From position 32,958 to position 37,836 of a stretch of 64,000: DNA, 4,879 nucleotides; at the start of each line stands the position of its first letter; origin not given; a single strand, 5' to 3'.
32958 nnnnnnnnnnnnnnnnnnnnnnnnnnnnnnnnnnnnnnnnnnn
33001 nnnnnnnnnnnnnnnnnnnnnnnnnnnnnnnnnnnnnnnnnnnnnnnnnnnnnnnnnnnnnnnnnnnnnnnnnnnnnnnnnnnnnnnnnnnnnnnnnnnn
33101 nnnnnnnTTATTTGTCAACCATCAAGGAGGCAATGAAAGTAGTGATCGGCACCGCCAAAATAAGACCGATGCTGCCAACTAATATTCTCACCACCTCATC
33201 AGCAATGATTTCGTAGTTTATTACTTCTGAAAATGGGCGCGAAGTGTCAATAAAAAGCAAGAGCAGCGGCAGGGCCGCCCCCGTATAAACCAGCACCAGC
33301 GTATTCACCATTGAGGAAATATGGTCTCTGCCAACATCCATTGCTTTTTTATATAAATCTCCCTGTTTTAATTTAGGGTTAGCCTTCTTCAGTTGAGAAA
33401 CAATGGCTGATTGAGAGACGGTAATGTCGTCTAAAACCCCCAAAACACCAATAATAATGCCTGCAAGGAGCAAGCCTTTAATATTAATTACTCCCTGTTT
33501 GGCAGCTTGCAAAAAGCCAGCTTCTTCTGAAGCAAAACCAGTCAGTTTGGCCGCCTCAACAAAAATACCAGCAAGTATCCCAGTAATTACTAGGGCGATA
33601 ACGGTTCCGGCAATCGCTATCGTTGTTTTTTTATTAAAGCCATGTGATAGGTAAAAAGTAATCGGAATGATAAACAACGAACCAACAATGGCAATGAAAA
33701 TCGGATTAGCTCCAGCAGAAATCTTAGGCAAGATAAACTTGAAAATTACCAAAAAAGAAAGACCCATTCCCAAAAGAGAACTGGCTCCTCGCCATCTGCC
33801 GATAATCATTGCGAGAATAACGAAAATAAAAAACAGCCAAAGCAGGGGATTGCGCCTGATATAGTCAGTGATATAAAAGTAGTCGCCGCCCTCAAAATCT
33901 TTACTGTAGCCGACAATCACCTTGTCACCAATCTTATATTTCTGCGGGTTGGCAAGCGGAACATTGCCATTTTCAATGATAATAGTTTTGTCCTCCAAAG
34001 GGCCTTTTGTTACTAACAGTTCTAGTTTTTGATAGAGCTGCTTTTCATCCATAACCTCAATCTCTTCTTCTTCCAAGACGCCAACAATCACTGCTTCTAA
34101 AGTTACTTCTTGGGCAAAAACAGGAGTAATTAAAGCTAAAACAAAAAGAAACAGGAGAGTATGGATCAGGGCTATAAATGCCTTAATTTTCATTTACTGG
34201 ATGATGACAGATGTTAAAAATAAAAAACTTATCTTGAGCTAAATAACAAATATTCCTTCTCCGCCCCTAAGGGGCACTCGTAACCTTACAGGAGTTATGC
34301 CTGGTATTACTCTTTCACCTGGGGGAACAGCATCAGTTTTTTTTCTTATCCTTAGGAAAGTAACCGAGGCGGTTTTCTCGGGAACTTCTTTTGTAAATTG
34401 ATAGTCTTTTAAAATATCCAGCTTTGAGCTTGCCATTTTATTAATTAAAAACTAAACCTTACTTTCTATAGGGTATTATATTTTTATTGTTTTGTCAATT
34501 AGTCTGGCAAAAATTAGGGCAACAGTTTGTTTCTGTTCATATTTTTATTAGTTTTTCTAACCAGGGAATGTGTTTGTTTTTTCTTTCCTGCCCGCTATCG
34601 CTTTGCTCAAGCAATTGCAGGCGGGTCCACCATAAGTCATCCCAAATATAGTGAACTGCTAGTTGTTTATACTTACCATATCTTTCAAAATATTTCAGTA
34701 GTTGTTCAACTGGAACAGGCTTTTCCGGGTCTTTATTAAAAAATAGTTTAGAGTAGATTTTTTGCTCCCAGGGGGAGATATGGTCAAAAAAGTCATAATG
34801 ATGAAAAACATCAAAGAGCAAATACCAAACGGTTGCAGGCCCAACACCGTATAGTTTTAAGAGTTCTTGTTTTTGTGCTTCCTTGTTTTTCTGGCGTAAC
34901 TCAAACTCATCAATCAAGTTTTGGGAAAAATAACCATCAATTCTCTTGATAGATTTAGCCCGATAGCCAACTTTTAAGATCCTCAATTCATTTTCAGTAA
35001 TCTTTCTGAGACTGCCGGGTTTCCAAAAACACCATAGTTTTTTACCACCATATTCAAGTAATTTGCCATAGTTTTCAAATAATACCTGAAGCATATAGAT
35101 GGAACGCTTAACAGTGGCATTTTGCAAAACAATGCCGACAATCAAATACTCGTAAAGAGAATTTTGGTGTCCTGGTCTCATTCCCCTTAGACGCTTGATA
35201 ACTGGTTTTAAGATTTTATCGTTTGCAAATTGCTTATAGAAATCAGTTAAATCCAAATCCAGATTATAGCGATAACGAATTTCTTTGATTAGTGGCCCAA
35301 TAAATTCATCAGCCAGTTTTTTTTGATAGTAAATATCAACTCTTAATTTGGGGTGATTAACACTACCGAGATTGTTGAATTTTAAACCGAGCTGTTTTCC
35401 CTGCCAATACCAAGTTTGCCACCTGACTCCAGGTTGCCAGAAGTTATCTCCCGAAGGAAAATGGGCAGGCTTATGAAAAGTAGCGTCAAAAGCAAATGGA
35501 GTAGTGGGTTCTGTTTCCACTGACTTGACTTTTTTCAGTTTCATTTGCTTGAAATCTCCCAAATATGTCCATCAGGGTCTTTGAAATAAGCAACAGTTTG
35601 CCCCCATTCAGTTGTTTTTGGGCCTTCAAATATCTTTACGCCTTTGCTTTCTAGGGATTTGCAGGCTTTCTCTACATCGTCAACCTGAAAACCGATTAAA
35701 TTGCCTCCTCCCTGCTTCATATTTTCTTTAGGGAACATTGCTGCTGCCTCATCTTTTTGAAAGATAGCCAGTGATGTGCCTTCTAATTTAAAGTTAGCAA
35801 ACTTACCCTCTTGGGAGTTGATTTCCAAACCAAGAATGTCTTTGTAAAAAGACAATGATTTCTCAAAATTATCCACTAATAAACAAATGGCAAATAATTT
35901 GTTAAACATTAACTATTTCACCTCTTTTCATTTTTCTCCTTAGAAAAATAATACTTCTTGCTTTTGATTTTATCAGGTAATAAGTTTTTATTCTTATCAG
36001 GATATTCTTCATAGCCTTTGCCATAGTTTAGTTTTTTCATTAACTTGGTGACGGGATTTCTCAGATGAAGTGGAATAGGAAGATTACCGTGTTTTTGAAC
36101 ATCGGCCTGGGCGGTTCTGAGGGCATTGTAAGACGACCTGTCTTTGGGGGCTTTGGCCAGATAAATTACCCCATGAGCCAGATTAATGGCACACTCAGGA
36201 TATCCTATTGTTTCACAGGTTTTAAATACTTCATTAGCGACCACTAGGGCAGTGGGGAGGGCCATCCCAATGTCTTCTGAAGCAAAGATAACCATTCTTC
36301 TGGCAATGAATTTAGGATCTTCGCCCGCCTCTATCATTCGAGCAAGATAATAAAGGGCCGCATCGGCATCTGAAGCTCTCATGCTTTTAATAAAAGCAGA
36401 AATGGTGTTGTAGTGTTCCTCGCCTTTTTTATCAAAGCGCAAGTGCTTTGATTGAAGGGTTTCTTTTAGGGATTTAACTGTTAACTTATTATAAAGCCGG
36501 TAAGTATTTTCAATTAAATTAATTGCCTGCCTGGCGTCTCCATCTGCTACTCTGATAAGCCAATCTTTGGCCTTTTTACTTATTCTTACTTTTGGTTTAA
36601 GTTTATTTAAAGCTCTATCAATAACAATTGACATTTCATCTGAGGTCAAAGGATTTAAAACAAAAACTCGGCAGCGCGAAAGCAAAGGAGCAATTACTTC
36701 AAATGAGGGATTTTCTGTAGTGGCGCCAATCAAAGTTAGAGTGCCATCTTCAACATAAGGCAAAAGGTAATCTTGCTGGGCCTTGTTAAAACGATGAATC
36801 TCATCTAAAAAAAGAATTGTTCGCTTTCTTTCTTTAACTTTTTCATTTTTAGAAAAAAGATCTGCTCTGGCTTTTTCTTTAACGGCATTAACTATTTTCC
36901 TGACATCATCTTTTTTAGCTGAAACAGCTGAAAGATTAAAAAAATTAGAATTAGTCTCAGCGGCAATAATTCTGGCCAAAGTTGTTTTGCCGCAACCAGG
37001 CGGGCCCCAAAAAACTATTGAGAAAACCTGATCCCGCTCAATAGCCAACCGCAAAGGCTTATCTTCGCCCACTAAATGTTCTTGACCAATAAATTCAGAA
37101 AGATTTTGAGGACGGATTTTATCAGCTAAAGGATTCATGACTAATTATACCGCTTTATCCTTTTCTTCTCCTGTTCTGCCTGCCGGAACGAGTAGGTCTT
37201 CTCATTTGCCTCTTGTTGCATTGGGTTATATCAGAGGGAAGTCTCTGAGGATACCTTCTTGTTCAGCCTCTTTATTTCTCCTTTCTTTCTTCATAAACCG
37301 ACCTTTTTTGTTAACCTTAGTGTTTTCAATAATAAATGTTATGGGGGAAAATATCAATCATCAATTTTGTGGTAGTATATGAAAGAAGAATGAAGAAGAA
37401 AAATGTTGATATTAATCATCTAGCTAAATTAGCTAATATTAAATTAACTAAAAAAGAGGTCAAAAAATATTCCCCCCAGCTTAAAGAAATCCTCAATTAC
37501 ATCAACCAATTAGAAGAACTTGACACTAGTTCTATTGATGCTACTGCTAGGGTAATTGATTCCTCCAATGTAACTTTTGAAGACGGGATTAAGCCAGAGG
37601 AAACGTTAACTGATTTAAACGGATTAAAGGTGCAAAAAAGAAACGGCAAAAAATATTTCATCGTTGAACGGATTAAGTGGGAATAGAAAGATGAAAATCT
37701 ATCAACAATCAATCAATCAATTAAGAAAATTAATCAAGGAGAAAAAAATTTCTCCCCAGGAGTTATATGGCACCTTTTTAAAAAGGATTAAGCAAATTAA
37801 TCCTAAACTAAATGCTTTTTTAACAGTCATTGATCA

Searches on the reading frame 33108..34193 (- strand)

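Call 46: search_protein_families(library=pfam, proteins=[window:33108-34193:-], max_evalue=0.0001)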
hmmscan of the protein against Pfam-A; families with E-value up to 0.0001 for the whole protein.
window:33108-34193:- (361 aa): 1 family
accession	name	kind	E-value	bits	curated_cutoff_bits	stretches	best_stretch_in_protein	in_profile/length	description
PF07907.16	YibE_F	-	4e-78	262.7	27.2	1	117-356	1-240/241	YibE/F-like protein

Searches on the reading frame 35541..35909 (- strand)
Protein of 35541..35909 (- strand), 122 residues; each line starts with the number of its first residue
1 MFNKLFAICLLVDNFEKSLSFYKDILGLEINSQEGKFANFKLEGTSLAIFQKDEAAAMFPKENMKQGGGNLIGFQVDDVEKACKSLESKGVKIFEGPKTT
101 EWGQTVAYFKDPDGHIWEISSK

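Call 39: search_protein_families(library=pfam, proteins=[window:35541-35909:-], max_evalue=0.0001)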
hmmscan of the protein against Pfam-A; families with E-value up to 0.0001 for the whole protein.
window:35541-35909:- (122 aa): 4 families
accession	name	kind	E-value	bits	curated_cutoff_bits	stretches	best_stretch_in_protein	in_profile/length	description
PF00903.31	Glyoxalase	-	1.3e-21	77.6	20.6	1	8-119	5-121/121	Glyoxalase/Bleomycin resistance protein/Dioxygenase superfamily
PF12681.13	Glyoxalase_2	-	2.6e-21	76.2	30.1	1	8-121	4-115/118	Glyoxalase-like domain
PF22677.2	Ble-like_N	-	7.4e-08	32.5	24.5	1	8-40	5-38/41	Bleomycin resistance protein-like N-terminal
PF13669.12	Glyoxalase_4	-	6.7e-07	30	27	1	8-108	3-109/109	Glyoxalase/Bleomycin resistance protein/Dioxygenase superfamily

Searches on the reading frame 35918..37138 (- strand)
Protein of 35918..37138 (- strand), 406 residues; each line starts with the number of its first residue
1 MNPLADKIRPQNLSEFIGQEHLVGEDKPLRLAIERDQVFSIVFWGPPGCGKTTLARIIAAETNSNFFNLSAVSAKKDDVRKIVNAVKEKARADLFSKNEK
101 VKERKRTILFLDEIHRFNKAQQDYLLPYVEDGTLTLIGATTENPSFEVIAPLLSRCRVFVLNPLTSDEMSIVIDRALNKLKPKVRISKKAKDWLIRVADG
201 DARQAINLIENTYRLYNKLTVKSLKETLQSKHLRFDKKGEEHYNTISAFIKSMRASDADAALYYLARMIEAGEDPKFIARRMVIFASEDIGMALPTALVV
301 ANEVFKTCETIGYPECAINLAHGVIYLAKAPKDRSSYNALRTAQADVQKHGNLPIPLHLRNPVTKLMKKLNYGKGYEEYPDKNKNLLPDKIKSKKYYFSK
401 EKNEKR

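Call 39: search_protein_families(library=pfam, proteins=[window:35918-37138:-], max_evalue=0.0001)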
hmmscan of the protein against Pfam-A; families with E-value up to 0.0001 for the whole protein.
window:35918-37138:- (406 aa): 10 families
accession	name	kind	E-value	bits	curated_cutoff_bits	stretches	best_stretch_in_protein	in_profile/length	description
PF12002.13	MgsA_C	-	9.8e-55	185.4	27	1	256-403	2-154/167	MgsA AAA+ ATPase C terminal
PF16193.11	AAA_assoc_2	-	3.2e-23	82.2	34.3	1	183-254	4-81/81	AAA C-terminal domain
PF00004.35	AAA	-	3.5e-19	70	21.2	1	41-162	1-129/131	ATPase family associated with various cellular activities (AAA)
PF05496.18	RuvB_N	-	8.8e-17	61.7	27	1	8-137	1-116/159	Holliday junction DNA helicase RuvB P-loop domain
PF07728.20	AAA_5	-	2e-09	38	22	1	41-143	2-104/139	AAA domain (dynein-related subfamily)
PF07724.20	AAA_2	-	7.4e-09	36.3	27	1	37-135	2-105/166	AAA domain (Cdc48 subfamily)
PF13173.12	AAA_14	-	3.2e-08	34.1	27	1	41-169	5-128/129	AAA domain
PF00158.32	Sigma54_activat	-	1.3e-06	28.6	20.2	1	39-144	23-132/168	Sigma-54 interaction domain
PF13401.12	AAA_22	-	1.5e-06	29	27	1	41-125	8-104/130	AAA domain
PF01078.27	Mg_chelatase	-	2e-05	24.6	20.3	0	39-59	23-43/207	Magnesium chelatase, subunit ChlI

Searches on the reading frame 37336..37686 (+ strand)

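Call 39: search_protein_families(library=pfam, proteins=[window:37336-37686:+], max_evalue=0.0001)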
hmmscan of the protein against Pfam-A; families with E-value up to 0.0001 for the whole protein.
window:37336-37686:+ (116 aa): 1 family
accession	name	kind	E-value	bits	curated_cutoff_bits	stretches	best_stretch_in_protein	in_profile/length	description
PF02686.20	GatC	-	9.2e-10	39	23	1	37-90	1-52/66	Glu-tRNAGln amidotransferase C subunit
